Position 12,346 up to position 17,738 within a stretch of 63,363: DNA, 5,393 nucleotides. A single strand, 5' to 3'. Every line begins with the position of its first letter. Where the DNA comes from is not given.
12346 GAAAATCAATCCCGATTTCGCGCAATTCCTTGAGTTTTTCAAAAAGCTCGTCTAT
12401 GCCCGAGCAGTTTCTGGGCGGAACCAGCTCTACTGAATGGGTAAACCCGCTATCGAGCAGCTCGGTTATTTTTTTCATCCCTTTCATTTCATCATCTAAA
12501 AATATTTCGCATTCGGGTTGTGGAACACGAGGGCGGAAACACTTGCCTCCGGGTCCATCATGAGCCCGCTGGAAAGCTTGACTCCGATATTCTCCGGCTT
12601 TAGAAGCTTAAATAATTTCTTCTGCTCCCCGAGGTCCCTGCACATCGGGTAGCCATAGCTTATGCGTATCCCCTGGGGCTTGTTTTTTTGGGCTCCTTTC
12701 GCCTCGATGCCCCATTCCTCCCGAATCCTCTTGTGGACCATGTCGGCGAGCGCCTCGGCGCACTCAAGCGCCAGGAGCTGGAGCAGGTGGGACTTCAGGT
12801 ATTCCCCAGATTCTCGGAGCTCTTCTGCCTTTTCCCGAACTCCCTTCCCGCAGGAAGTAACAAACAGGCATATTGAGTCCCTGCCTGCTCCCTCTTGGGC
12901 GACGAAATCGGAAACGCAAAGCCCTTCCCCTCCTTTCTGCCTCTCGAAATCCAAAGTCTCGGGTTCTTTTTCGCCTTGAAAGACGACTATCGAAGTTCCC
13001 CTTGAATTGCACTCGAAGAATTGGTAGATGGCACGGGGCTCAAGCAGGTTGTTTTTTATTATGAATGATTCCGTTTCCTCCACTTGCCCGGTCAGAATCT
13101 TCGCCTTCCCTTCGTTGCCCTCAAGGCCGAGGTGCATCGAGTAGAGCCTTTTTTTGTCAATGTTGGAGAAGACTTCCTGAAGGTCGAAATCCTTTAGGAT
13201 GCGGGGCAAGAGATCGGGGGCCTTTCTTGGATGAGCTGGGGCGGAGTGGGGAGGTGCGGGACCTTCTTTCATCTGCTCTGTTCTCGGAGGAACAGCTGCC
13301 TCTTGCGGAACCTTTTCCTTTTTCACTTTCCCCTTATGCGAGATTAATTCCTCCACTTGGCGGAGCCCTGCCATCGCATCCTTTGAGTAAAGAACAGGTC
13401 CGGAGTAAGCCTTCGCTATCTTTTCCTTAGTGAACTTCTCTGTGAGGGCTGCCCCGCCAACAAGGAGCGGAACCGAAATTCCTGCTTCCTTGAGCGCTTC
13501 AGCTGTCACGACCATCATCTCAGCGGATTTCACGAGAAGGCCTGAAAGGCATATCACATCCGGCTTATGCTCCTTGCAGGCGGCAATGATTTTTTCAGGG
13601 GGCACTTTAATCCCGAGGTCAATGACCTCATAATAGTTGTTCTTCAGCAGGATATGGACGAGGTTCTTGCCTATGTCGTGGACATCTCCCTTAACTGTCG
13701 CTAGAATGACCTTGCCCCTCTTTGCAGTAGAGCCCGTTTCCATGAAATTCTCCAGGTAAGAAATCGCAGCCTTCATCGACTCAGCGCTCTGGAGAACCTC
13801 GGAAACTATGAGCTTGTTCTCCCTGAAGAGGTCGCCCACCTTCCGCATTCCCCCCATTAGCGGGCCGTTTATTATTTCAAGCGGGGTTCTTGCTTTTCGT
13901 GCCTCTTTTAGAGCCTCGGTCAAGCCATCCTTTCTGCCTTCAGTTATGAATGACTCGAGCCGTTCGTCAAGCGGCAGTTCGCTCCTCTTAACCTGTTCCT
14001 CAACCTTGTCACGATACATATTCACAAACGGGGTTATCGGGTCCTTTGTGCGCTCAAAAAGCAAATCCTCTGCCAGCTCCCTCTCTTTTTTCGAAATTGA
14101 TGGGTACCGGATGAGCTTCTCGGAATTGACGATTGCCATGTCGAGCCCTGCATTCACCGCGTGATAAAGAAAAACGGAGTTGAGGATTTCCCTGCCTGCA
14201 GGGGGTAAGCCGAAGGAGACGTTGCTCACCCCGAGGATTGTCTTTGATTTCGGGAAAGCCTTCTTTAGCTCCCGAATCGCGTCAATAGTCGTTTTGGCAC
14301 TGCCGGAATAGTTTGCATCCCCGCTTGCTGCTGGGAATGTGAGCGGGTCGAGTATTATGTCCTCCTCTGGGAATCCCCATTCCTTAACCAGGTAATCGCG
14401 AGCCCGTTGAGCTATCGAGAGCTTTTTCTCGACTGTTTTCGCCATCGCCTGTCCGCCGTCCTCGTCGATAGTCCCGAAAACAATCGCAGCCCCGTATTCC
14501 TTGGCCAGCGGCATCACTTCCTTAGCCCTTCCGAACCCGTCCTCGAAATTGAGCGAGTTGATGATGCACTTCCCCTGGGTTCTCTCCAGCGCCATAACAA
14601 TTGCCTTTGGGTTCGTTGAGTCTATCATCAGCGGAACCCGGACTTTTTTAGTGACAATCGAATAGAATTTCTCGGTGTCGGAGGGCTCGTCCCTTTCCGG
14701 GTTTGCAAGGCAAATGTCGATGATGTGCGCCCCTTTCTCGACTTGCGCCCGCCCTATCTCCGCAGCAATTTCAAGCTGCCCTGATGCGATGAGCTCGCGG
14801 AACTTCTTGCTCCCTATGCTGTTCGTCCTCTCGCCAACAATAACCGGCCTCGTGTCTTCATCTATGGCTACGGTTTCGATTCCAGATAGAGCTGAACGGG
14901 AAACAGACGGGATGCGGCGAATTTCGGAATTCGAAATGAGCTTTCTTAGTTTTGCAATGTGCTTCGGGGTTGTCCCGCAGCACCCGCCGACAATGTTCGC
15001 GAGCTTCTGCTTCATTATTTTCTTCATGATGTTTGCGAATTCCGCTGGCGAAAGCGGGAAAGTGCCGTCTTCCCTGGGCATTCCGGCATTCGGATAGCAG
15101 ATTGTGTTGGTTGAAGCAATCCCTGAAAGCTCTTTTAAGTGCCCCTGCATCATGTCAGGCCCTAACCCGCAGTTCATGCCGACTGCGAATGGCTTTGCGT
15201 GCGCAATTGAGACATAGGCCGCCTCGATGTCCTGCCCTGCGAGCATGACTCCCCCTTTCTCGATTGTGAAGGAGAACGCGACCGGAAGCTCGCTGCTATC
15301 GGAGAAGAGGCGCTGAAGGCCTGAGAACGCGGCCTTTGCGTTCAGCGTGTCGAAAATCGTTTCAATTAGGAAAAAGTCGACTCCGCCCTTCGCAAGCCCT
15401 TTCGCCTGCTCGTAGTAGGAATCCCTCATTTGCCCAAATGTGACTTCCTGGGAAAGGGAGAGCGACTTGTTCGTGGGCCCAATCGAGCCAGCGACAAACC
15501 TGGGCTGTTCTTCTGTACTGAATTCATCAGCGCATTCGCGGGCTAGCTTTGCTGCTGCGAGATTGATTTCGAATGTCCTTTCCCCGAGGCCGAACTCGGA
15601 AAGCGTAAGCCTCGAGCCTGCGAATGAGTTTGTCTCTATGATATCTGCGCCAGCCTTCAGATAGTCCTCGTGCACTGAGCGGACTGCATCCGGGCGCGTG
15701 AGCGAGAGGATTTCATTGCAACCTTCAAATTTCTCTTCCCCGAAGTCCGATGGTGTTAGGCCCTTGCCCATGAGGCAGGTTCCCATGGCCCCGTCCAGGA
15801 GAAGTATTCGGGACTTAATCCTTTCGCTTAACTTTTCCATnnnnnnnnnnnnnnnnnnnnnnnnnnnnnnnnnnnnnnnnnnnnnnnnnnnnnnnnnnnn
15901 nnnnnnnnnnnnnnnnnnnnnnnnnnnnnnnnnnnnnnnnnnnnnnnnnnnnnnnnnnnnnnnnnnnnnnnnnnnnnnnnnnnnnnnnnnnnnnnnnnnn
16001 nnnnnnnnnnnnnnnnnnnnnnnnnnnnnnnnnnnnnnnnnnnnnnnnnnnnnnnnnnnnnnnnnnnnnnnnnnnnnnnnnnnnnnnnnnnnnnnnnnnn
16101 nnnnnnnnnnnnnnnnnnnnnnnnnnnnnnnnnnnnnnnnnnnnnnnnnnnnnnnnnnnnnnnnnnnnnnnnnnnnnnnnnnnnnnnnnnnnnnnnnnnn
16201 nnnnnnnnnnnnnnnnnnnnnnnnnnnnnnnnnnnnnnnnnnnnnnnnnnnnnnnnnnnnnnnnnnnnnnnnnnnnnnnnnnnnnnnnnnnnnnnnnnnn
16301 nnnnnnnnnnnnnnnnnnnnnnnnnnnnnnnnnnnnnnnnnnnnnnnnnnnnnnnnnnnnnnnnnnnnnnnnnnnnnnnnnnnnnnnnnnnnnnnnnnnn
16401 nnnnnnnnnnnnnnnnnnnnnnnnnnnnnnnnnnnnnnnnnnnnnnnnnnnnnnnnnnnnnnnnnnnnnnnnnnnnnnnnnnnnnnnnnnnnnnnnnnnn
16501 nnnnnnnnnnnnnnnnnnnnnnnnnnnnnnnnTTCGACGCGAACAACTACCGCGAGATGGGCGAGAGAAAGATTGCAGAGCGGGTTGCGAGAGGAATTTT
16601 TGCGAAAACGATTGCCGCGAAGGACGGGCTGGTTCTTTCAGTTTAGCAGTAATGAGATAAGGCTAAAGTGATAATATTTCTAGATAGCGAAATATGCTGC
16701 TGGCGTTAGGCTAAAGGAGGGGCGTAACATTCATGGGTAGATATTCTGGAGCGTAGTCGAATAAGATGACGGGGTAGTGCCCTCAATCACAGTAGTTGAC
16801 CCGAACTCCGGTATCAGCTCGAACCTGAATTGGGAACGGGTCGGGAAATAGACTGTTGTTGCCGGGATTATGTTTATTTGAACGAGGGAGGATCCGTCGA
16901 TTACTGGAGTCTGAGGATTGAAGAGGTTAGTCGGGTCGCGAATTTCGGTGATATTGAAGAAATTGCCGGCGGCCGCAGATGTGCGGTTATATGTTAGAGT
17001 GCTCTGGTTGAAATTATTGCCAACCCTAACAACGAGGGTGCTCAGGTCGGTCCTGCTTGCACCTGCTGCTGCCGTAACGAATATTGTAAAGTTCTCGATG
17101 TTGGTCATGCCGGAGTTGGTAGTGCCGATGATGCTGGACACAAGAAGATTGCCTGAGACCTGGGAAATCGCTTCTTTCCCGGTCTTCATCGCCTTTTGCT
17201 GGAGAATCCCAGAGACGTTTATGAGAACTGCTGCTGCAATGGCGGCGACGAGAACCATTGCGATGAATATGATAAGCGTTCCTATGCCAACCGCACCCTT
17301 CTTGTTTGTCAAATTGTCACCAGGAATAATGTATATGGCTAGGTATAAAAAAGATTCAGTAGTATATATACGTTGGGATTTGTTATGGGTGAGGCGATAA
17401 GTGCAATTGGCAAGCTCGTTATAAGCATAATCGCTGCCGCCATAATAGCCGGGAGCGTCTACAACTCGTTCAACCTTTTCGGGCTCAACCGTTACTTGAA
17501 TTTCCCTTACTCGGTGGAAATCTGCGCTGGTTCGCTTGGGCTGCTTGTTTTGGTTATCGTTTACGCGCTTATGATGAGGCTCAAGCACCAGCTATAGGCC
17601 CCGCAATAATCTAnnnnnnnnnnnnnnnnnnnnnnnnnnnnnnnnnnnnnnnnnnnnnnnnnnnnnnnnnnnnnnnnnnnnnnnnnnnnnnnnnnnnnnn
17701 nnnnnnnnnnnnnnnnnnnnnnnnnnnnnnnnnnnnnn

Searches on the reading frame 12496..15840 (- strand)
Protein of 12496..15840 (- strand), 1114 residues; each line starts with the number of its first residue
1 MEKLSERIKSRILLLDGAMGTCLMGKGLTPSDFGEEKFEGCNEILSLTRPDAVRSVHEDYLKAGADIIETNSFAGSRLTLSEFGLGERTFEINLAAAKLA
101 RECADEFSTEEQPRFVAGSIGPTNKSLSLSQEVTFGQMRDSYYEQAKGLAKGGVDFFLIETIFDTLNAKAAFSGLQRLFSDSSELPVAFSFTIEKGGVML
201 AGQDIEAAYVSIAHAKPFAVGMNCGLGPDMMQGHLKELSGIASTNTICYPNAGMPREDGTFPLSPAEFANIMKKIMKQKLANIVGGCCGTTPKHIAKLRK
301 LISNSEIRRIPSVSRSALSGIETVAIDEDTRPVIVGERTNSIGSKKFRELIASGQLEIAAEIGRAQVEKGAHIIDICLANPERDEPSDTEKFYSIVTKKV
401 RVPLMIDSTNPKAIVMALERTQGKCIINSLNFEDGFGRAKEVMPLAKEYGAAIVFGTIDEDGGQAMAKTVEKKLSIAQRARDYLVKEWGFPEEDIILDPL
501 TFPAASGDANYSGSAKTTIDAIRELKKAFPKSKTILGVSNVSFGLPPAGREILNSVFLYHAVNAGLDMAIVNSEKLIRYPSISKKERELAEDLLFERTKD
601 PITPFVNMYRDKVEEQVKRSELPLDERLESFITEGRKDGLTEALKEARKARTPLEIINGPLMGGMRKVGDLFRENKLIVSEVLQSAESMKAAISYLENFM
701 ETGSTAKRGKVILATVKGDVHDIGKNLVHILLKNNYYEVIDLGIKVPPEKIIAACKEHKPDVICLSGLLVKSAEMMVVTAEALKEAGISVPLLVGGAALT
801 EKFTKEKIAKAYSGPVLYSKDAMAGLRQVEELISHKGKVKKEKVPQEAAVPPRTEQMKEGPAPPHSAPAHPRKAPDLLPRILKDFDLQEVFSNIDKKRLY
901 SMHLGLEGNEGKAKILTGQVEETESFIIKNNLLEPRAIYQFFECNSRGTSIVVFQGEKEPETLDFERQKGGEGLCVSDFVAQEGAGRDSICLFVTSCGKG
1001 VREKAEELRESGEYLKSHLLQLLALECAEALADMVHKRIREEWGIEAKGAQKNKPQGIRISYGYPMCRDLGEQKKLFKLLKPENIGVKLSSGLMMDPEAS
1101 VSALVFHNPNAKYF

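Call 76: search_protein_families(library=pfam, proteins=[window:12496-15840:-], max_evalue=0.001)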
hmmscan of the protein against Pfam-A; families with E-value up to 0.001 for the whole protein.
window:12496-15840:- (1114 aa): 6 families
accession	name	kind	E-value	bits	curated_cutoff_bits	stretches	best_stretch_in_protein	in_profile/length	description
PF02574.22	S-methyl_trans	-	3.7e-87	293.2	22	1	13-301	1-282/283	Homocysteine S-methyltransferase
PF00809.28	Pterin_bind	-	3.5e-43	148.4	25.5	1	336-572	1-244/244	Pterin binding enzyme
PF02965.22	Met_synt_B12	-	1.2e-39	136.9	25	1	911-1114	35-255/273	Vitamin B12 dependent methionine synthase, activation domain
PF02310.24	B12-binding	-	2e-21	76.5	32.1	1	709-805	1-99/121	B12 binding domain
PF02607.22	B12-binding_2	-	1.9e-18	66.9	23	1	626-697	3-74/74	B12 binding domain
PF03599.22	CdhD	-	6.4e-05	22.3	24.8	1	381-506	77-183/387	CO dehydrogenase/acetyl-CoA synthase delta subunit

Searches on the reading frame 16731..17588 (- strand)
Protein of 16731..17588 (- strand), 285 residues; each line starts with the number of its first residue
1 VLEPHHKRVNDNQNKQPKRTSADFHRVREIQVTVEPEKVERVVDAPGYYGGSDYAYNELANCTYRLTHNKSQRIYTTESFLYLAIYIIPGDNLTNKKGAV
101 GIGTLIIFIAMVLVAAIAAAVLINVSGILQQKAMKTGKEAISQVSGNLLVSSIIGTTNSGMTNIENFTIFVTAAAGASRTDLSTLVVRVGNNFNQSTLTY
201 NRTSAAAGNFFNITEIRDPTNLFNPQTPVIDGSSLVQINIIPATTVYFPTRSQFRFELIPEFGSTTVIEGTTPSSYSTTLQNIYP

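Call 52: search_protein_families(library=pfam, proteins=[window:16731-17588:-], max_evalue=0.001)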
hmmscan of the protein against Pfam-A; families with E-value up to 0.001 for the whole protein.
window:16731-17588:- (285 aa): 1 family
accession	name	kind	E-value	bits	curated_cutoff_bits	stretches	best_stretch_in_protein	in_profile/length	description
PF01917.21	Arch_flagellin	-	1e-30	107.7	29.5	1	98-269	1-161/162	Archaebacterial flagellin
